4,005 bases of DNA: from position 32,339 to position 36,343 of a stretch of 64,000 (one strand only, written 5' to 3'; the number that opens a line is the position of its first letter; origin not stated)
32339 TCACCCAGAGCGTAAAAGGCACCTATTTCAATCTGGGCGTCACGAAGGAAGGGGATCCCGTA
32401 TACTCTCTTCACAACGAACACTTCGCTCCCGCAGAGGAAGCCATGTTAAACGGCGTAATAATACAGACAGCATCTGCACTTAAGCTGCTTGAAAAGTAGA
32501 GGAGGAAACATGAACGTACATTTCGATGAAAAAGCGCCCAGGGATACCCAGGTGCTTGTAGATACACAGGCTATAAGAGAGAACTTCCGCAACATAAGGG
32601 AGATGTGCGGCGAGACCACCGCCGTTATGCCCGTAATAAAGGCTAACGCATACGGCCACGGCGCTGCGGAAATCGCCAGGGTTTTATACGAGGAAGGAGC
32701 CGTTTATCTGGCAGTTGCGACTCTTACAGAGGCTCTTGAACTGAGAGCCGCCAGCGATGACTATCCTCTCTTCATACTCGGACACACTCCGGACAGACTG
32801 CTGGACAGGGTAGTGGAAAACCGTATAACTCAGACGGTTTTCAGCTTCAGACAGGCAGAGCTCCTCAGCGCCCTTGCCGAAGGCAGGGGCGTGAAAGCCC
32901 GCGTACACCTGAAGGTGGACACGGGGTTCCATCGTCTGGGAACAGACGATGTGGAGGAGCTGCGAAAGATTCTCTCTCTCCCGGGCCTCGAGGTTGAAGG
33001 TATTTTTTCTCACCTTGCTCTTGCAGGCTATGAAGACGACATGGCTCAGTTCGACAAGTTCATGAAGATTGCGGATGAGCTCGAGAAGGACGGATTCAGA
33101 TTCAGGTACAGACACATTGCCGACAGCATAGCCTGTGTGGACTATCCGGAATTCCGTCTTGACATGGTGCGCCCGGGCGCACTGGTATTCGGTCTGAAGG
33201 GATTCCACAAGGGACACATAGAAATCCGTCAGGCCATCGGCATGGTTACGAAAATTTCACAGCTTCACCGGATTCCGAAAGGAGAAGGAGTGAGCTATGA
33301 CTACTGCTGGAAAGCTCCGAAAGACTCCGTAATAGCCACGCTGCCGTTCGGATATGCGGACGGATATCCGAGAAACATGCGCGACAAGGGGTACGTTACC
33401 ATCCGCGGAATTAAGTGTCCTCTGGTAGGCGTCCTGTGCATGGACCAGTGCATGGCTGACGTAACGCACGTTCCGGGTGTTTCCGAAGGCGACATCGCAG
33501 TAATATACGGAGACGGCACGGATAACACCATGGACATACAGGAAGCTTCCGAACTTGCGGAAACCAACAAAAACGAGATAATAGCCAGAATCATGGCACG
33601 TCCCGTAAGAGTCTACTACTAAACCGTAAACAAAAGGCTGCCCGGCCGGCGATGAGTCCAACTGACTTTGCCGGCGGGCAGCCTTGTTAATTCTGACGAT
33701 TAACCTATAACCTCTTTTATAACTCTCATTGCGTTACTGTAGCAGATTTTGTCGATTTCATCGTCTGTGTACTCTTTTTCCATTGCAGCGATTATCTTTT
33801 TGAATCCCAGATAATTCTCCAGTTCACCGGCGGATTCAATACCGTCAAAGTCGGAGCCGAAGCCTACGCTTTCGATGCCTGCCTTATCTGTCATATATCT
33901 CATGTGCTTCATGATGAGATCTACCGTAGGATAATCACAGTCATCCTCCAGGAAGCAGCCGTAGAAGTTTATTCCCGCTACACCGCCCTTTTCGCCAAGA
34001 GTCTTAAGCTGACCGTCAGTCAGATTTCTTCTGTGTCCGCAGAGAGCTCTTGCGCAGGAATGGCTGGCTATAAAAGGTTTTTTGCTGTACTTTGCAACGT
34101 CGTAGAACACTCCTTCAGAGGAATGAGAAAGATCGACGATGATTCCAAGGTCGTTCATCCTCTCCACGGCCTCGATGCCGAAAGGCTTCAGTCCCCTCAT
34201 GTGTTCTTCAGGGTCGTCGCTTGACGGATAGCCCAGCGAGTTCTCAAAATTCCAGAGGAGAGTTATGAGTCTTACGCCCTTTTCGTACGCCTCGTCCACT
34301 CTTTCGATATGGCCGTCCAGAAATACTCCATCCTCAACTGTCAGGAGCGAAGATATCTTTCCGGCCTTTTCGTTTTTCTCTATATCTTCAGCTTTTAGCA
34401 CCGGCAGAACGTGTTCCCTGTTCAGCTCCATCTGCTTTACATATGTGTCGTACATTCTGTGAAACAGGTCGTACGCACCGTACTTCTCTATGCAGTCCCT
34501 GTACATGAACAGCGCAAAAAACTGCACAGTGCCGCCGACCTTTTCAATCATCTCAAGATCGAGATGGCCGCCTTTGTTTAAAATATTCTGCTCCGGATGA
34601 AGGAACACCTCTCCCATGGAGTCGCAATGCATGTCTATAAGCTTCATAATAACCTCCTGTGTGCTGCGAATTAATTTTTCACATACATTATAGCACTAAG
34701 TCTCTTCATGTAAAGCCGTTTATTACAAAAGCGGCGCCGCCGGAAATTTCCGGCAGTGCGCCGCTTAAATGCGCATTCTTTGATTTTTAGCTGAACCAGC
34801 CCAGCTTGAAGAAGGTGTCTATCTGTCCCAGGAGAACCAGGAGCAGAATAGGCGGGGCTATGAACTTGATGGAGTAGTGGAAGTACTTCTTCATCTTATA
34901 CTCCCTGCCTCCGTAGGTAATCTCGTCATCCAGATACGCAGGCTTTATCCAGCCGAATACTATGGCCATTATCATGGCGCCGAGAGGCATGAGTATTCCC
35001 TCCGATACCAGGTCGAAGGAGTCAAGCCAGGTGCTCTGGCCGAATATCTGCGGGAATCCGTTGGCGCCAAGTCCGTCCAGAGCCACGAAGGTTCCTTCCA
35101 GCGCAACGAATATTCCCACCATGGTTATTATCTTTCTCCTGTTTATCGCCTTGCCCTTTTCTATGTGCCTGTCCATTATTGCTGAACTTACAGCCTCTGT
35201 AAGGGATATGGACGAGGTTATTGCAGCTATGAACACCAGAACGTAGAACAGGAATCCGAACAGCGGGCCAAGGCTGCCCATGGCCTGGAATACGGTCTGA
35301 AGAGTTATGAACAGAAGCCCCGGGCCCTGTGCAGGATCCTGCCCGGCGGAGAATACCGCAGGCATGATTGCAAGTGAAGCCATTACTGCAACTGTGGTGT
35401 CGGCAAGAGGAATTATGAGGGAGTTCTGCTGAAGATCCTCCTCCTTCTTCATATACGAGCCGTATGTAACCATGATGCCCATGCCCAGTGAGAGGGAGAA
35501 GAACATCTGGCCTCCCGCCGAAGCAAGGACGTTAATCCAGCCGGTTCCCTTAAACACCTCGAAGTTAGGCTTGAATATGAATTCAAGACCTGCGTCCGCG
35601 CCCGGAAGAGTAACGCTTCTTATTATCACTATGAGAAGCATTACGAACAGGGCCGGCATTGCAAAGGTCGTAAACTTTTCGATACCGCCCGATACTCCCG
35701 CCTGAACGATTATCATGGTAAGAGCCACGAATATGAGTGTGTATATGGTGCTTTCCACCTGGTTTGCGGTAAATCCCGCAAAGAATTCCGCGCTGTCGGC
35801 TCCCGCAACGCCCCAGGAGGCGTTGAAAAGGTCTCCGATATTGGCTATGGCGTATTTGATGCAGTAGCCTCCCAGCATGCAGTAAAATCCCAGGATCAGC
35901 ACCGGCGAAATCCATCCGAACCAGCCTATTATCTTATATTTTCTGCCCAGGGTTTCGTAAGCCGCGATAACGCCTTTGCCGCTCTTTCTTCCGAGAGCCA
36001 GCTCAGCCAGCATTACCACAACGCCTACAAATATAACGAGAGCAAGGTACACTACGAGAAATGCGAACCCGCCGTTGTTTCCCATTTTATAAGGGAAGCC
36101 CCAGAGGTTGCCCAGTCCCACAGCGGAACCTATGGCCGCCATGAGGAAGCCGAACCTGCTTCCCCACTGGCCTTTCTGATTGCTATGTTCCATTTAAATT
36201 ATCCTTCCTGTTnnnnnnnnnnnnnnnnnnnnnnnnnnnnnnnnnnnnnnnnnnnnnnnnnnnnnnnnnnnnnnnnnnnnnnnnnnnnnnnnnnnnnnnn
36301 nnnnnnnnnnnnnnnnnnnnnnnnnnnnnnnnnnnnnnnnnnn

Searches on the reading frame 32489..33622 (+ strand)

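Call 43: search_protein_families(library=pfam, proteins=[window:32489-33622:+], max_evalue=0.0001)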
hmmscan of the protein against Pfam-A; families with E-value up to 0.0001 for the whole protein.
window:32489-33622:+ (377 aa): 2 families
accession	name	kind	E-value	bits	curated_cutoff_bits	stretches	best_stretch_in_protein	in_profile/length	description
PF01168.26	Ala_racemase_N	-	7.2e-61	206.1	24.1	1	24-236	1-218/220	Alanine racemase, N-terminal domain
PF00842.27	Ala_racemase_C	-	1.1e-37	129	25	1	252-376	4-127/127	Alanine racemase, C-terminal domain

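Call 55: search_protein_families(library=ncbifam, proteins=[window:32489-33622:+], max_evalue=1e-10)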
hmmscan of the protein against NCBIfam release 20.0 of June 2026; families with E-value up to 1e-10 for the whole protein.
window:32489-33622:+ (377 aa): 9 families
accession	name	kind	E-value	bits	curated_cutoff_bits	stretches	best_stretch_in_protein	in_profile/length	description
TIGR00492.1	alr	equivalog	3.9e-87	292.5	168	1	18-376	1-367/369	alanine racemase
NF033131.1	vanT-G-Cterm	exception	2.5e-86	289.8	460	1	24-375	7-367/368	serine racemase VanT catalytic subunit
NF008897.0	PRK11930.1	equivalog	5.5e-79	266.1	804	1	17-377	457-820/822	bifunctional UDP-N-acetylmuramoyl-tripeptide:D-alanyl-D-alanine ligase/alanine racemase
NF033132.1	vanT-CELN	equivalog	3.8e-58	197.5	900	1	23-371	343-692/697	membrane-bound serine racemase VanT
NF009879.0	PRK13340.1-4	subfamily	6.2e-46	157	434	1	23-364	45-392/406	alanine racemase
NF033133.1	vanT-L-cat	exception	2.1e-42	145.7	750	1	29-370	17-359/366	serine racemase VanT-L catalytic subunit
NF000792.0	PRK00053.2-3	equivalog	4.6e-39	134.6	384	1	24-331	8-315/360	alanine racemase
NF000791.0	PRK00053.2-2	equivalog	1.6e-34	119.6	218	1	21-323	3-300/340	alanine racemase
NF002970.2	PRK03646.1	exception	1e-33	116.9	600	1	17-371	2-350/356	catabolic alanine racemase DadX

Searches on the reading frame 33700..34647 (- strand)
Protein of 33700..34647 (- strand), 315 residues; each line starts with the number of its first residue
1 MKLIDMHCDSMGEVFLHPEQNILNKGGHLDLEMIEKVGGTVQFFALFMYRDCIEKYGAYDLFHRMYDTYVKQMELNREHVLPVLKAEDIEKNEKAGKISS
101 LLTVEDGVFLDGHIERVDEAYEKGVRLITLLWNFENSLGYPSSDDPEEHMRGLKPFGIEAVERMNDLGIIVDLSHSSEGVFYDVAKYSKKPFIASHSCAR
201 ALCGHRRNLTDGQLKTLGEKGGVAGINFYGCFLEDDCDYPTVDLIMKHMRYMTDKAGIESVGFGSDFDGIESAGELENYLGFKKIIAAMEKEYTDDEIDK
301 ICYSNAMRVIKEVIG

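Call 43: search_protein_families(library=pfam, proteins=[window:33700-34647:-], max_evalue=0.0001)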
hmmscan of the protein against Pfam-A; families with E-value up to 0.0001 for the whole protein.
window:33700-34647:- (315 aa): 2 families
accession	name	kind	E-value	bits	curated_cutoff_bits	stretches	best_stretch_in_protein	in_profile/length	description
PF01244.27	Peptidase_M19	-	3.4e-81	273.3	26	1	2-312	7-319/319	Membrane dipeptidase (Peptidase family M19)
PF04909.20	Amidohydro_2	-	5e-05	23.6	26.4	0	114-309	99-286/289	Amidohydrolase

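Call 55: search_protein_families(library=ncbifam, proteins=[window:33700-34647:-], max_evalue=1e-10)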
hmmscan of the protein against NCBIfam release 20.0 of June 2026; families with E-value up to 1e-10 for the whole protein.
window:33700-34647:- (315 aa): 0 families

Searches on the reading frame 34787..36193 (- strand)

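Call 43: search_protein_families(library=pfam, proteins=[window:34787-36193:-], max_evalue=0.0001)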
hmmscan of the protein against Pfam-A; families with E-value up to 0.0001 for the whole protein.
window:34787-36193:- (468 aa): 1 family
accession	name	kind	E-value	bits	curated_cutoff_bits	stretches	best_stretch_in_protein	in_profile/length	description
PF00209.24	SNF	-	7.8e-54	183.7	27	2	155-461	183-484/524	Sodium:neurotransmitter symporter family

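Call 55: search_protein_families(library=ncbifam, proteins=[window:34787-36193:-], max_evalue=1e-10)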
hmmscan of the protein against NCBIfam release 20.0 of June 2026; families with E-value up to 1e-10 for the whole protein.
window:34787-36193:- (468 aa): 1 family
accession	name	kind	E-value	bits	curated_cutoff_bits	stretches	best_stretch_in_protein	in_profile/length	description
NF037979.1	Na_transp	subfamily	8.6e-27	94.1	50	1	10-373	3-345/419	sodium-dependent transporter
